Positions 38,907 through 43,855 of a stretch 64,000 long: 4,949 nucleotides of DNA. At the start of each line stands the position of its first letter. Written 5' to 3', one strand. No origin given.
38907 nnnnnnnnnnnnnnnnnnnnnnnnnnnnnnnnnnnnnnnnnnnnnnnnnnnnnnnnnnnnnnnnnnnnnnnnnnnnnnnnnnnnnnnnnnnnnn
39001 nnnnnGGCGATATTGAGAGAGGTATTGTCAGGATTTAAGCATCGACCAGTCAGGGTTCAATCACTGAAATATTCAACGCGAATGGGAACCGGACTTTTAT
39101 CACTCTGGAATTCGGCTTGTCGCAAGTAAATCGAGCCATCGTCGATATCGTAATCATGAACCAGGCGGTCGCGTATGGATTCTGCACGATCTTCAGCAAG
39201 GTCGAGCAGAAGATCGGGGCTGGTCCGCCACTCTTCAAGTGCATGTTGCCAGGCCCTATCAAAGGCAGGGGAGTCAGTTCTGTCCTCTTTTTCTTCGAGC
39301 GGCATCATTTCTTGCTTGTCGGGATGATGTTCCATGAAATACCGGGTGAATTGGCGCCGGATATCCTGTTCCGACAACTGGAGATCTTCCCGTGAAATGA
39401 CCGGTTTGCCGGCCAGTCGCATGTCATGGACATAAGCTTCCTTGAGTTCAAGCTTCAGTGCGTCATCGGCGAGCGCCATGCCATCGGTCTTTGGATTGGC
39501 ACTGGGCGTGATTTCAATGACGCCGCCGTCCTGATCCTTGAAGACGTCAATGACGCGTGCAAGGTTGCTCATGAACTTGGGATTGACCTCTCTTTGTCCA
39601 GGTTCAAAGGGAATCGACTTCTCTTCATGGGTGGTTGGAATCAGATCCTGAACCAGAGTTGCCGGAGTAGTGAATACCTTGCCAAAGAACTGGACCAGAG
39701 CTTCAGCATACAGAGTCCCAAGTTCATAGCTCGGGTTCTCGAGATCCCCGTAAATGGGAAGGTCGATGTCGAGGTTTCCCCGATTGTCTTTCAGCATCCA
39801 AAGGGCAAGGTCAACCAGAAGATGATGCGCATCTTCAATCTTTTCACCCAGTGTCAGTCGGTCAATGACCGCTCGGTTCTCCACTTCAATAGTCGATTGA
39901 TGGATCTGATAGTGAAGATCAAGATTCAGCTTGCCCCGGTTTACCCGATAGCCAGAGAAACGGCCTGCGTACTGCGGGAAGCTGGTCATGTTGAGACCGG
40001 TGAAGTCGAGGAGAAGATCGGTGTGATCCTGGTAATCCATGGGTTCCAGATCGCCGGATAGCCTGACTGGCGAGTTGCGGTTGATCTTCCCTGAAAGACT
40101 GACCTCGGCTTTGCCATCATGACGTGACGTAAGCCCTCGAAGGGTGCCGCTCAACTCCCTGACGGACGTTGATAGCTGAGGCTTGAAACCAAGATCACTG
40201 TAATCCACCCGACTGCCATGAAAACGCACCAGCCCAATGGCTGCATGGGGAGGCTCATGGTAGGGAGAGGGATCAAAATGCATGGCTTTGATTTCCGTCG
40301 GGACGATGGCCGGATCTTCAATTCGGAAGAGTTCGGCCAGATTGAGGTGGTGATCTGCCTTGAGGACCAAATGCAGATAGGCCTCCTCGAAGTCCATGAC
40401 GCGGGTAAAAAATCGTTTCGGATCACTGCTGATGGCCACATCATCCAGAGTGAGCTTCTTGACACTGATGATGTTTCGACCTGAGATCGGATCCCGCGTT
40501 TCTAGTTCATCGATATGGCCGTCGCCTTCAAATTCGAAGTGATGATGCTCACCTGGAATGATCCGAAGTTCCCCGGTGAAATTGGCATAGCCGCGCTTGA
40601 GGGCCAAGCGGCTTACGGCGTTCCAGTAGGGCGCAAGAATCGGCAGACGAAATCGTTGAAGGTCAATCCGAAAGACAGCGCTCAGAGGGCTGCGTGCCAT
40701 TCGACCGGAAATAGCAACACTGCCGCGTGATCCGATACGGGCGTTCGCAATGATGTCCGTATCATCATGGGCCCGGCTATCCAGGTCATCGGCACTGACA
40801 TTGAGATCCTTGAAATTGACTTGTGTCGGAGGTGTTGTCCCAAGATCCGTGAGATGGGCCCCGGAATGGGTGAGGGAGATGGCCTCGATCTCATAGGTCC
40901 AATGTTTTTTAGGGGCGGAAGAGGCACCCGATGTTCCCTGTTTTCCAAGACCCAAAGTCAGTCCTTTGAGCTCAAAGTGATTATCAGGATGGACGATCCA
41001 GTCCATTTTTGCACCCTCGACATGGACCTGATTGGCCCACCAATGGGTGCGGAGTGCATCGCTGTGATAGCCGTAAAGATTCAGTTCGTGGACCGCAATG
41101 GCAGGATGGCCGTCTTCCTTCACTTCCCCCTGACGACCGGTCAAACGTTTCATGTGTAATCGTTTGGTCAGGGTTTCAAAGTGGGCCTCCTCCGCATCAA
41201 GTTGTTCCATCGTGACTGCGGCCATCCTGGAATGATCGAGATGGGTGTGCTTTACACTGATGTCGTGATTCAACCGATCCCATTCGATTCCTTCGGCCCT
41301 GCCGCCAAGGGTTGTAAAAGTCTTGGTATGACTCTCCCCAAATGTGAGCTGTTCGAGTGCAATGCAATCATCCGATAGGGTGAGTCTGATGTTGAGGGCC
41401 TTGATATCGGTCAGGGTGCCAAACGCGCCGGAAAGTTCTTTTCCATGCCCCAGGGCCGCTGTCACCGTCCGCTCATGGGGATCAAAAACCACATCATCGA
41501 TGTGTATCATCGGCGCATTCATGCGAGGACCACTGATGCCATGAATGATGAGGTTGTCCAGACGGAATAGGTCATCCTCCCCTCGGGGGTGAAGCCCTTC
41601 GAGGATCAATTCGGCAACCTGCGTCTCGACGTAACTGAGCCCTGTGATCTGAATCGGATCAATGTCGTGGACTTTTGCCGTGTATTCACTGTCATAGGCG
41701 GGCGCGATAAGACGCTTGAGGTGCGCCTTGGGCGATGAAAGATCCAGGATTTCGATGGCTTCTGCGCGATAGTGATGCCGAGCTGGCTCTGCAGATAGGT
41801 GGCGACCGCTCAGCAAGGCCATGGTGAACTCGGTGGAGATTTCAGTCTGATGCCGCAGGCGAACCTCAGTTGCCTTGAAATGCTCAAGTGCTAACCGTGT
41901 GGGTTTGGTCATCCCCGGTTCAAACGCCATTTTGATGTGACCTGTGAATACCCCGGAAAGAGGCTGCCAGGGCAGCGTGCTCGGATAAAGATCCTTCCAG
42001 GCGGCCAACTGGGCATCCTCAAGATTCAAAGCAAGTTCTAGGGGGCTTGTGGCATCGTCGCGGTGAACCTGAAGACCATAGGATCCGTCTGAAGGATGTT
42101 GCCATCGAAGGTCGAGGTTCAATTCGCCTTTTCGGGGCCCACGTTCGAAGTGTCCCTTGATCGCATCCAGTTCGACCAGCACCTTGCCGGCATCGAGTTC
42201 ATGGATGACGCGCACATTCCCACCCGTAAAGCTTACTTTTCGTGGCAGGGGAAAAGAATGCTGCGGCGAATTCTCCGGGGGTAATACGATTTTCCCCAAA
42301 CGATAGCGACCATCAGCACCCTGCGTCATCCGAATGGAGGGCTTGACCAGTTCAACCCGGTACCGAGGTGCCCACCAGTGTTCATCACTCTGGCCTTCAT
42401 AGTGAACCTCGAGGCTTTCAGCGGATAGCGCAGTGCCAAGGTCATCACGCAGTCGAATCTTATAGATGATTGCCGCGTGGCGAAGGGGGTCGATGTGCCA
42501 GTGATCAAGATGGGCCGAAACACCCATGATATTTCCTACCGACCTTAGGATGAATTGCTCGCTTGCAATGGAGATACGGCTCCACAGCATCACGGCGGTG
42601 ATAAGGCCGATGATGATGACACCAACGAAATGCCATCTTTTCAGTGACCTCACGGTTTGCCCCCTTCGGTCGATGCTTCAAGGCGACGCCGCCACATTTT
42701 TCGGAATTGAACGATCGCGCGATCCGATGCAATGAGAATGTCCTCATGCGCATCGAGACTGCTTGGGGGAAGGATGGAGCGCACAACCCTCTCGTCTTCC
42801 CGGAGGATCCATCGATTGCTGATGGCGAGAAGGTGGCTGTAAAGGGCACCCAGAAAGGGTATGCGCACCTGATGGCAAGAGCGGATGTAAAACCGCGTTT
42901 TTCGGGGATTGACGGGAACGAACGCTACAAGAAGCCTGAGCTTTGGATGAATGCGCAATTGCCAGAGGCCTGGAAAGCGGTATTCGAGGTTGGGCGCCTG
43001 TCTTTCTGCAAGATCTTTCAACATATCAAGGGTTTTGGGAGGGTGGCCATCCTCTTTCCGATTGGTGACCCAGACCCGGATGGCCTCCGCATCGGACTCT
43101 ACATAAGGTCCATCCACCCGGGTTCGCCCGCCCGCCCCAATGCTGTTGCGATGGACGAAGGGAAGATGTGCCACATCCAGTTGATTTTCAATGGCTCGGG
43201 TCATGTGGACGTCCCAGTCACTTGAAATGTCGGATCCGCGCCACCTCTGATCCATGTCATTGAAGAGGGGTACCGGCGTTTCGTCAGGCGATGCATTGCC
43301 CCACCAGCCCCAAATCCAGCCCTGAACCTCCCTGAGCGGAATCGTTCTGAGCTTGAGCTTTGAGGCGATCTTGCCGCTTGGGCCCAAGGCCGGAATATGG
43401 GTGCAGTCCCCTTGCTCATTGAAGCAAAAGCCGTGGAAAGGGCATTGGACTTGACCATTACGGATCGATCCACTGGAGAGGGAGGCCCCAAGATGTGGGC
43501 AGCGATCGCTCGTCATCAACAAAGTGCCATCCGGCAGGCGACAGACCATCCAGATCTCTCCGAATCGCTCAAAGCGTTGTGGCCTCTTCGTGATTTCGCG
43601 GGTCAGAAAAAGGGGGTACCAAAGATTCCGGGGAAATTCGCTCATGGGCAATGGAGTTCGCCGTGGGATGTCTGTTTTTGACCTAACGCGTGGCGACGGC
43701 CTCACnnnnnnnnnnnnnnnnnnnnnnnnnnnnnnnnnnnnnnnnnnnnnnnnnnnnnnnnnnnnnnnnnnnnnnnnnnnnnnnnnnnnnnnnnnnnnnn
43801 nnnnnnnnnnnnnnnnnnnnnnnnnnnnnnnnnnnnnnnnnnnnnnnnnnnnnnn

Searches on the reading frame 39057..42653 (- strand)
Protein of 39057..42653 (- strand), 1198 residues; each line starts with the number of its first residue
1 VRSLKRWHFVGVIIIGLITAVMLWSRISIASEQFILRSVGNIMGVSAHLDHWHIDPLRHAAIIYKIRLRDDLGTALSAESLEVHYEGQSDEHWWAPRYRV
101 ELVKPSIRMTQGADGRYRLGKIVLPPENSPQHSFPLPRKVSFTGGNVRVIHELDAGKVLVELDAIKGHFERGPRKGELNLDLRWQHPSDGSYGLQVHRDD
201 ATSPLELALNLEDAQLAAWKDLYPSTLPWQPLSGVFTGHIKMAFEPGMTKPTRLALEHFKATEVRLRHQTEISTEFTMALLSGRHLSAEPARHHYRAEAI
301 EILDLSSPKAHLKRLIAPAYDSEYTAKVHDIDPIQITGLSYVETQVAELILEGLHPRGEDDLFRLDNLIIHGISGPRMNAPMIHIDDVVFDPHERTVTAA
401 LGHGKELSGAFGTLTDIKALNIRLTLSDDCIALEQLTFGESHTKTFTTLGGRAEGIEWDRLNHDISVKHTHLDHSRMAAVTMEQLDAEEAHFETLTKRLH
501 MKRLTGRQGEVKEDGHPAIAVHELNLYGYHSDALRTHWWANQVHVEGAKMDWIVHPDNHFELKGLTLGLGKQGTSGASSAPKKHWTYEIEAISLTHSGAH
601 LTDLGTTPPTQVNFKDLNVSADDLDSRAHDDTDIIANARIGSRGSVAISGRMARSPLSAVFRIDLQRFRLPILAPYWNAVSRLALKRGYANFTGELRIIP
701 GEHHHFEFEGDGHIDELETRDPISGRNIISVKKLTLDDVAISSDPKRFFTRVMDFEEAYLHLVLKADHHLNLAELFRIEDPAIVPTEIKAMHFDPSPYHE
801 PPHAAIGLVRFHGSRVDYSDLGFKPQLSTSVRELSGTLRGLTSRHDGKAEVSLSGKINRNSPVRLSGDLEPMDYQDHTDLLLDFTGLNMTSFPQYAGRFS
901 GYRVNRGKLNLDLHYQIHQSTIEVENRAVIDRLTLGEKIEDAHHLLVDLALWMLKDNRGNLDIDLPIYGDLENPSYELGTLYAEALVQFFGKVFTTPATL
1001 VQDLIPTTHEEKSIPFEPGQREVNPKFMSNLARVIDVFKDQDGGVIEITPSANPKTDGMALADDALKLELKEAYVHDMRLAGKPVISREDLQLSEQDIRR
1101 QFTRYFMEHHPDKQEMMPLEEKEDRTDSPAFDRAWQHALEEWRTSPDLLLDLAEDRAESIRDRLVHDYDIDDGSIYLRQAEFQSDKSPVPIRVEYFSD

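Call 15: search_protein_families(library=pfam, proteins=[window:39057-42653:-], max_evalue=0.001)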
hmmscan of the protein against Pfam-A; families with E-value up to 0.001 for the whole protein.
window:39057-42653:- (1198 aa): 1 family
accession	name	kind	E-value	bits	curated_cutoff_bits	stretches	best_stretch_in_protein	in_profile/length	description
PF05359.17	DUF748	-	4e-134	449.4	50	1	2-1172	12-1034/1037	Domain of Unknown Function (DUF748)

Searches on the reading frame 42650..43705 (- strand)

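Call 15: search_protein_families(library=pfam, proteins=[window:42650-43705:-], max_evalue=0.001)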
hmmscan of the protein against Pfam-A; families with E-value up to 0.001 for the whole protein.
window:42650-43705:- (351 aa): 2 families
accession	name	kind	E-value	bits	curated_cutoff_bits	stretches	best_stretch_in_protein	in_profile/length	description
PF00355.32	Rieske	-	6.7e-20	71.2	20.3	1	29-109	2-83/88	Rieske [2Fe-2S] domain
PF19112.6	VanA_C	-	5.5e-15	56.4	23.5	1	164-343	1-192/193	Vanillate O-demethylase oxygenase C-terminal domain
